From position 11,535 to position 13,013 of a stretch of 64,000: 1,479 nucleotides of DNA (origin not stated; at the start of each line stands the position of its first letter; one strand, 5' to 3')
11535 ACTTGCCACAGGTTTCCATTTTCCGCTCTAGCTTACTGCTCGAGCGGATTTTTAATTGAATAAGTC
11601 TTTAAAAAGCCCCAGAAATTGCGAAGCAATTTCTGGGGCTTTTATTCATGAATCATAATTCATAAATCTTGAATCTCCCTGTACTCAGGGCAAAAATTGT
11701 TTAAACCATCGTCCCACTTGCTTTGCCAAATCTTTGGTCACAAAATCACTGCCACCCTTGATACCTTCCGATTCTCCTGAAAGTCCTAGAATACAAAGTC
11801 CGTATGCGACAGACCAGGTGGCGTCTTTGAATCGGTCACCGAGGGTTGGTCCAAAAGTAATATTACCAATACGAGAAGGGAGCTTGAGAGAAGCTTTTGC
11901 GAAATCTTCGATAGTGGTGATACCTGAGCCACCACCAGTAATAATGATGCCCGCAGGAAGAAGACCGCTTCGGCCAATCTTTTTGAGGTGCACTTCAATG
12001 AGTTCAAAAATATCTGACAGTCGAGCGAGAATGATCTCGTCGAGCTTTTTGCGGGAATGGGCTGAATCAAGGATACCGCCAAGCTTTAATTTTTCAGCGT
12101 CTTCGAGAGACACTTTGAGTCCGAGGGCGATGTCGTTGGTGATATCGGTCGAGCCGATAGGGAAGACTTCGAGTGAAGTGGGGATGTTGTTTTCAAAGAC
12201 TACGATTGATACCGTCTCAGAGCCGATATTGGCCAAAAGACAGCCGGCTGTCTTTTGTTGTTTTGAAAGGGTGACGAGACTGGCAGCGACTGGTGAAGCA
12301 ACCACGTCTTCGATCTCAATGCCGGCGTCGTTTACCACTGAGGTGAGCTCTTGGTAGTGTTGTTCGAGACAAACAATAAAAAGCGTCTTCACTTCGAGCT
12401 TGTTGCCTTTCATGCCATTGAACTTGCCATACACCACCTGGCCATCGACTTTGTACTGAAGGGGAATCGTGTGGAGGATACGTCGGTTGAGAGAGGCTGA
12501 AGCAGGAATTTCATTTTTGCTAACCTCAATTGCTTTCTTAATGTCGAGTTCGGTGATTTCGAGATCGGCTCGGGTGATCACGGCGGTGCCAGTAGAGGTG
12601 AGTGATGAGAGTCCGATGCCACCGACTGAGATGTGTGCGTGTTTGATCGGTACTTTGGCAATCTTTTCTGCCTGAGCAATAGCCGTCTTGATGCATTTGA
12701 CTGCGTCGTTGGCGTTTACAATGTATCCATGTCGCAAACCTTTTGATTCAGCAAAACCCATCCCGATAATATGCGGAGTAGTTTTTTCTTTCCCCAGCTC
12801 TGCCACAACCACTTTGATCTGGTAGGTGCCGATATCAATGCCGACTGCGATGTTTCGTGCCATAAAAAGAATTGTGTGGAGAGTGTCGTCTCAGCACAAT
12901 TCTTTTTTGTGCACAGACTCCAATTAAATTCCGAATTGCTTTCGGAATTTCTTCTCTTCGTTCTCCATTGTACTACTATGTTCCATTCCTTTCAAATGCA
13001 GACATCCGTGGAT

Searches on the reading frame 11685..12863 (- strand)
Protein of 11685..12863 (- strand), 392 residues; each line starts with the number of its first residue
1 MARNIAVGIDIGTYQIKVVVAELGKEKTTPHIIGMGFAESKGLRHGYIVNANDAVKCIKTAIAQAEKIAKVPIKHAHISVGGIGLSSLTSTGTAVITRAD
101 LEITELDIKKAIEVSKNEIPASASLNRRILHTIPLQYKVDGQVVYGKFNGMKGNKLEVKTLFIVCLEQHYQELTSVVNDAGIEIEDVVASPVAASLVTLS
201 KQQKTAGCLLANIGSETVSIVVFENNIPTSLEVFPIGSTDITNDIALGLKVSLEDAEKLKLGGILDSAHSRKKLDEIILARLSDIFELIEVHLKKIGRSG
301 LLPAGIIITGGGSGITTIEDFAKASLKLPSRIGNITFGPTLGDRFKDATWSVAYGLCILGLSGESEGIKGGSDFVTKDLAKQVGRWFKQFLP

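Call 7: search_protein_families(library=pfam, proteins=[window:11685-12863:-], max_evalue=0.001)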
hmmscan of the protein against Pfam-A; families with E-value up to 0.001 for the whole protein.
window:11685-12863:- (392 aa): 3 families
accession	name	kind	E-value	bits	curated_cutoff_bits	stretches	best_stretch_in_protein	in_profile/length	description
PF14450.12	FtsA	-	2.4e-25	89.8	31.8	2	210-354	2-126/127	Cell division protein FtsA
PF02491.25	SHS2_FTSA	-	1.3e-10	41.9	25.4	1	85-163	4-78/79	SHS2 domain inserted in FTSA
PF11104.14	PilM_2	-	2.3e-05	23.9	27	1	8-335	1-307/340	Type IV pilus assembly protein PilM;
